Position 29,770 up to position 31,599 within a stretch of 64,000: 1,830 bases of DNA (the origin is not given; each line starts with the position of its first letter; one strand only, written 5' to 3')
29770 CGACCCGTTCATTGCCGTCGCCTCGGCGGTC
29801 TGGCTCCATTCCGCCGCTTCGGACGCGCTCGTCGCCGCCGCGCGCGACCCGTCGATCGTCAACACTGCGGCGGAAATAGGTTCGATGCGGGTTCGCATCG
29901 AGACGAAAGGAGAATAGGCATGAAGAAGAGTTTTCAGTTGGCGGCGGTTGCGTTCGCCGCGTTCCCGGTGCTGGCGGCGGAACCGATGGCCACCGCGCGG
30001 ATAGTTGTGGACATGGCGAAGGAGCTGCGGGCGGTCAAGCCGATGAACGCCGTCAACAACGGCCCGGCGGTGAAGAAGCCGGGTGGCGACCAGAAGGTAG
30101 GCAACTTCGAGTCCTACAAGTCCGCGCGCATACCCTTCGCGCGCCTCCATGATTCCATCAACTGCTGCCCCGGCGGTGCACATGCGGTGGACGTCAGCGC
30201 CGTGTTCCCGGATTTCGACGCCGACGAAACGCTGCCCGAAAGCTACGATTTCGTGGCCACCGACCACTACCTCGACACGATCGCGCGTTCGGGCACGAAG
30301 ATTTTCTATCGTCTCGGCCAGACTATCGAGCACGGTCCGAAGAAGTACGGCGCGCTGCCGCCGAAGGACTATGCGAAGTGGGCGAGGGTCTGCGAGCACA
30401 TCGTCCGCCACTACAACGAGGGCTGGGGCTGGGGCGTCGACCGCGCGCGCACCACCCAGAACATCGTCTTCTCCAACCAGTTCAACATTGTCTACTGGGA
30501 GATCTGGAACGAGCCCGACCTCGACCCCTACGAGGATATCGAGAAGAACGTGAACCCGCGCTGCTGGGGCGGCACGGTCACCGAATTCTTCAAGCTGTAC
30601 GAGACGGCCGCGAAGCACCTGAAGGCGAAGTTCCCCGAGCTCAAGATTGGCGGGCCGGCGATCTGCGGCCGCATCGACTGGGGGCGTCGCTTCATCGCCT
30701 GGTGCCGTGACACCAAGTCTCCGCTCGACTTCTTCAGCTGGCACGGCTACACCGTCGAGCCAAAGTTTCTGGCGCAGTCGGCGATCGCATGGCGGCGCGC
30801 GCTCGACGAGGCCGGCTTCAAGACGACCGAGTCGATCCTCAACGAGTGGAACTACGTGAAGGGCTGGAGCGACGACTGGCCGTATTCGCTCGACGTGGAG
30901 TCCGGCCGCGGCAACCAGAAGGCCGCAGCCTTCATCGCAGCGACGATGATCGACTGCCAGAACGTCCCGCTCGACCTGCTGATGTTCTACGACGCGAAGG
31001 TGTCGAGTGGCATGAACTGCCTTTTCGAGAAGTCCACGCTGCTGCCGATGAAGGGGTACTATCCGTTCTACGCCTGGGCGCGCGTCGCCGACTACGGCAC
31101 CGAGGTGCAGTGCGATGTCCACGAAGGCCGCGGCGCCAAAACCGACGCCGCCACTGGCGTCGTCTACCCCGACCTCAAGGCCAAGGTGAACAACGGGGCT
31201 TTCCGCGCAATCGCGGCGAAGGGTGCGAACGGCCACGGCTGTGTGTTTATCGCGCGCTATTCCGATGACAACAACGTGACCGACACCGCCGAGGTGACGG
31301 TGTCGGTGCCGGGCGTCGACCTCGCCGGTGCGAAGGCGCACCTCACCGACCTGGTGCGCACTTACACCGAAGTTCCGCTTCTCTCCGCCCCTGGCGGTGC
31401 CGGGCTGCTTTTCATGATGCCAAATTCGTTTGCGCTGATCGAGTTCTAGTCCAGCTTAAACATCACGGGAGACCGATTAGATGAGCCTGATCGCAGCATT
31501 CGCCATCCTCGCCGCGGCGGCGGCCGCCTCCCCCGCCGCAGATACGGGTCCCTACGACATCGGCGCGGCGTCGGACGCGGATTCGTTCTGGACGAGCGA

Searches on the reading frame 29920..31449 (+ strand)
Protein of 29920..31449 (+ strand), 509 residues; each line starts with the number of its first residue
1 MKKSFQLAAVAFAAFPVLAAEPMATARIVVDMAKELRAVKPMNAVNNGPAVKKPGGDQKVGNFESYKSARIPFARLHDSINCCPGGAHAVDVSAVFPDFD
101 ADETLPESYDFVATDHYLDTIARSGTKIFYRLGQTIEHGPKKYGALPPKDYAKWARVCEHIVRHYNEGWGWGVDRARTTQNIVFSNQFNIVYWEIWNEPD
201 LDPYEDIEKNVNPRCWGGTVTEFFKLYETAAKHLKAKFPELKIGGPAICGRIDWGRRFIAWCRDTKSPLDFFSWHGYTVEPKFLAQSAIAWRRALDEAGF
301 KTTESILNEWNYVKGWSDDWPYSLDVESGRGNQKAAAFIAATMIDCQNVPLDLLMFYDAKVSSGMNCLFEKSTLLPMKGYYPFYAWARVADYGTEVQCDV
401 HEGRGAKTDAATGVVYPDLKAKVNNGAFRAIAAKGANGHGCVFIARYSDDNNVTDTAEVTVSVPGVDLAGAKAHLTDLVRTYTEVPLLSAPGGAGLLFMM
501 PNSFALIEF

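Call 48: find_encoding_contigs(protein=window:29920-31449:+, flank=10000, max_places=1)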
Protein window:29920-31449:+ (509 aa): 21 contigs read that carry it; 1 place shown.
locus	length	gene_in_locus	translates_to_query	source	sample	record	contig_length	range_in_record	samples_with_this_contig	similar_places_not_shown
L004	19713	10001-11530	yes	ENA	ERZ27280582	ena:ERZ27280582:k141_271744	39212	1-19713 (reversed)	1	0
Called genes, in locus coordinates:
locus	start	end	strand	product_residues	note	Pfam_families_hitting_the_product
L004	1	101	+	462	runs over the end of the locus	-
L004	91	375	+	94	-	-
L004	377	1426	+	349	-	PF01321:Creatinase_N (faint), PF00557:Peptidase_M24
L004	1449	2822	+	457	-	PF00749:tRNA-synt_1c, PF19269:Anticodon_2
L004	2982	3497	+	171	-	PF00149:Metallophos, PF12850:Metallophos_2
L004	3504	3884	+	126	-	PF04342:DMT_6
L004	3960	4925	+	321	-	PF13793:Pribosyltran_N, PF00156:Pribosyltran, PF14572:Pribosyl_synth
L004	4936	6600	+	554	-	PF00501:AMP-binding, PF13193:AMP-binding_C (weak)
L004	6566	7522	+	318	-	PF02826:2-Hacid_dh_C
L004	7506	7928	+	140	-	PF02367:TsaE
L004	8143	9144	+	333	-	PF06439:3keto-disac_hyd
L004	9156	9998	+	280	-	PF01256:Carb_kinase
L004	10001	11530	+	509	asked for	PF01229:Glyco_hydro_39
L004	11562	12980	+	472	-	PF13529:Peptidase_C39_2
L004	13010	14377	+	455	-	PF00206:Lyase_1, PF08328:ASL_C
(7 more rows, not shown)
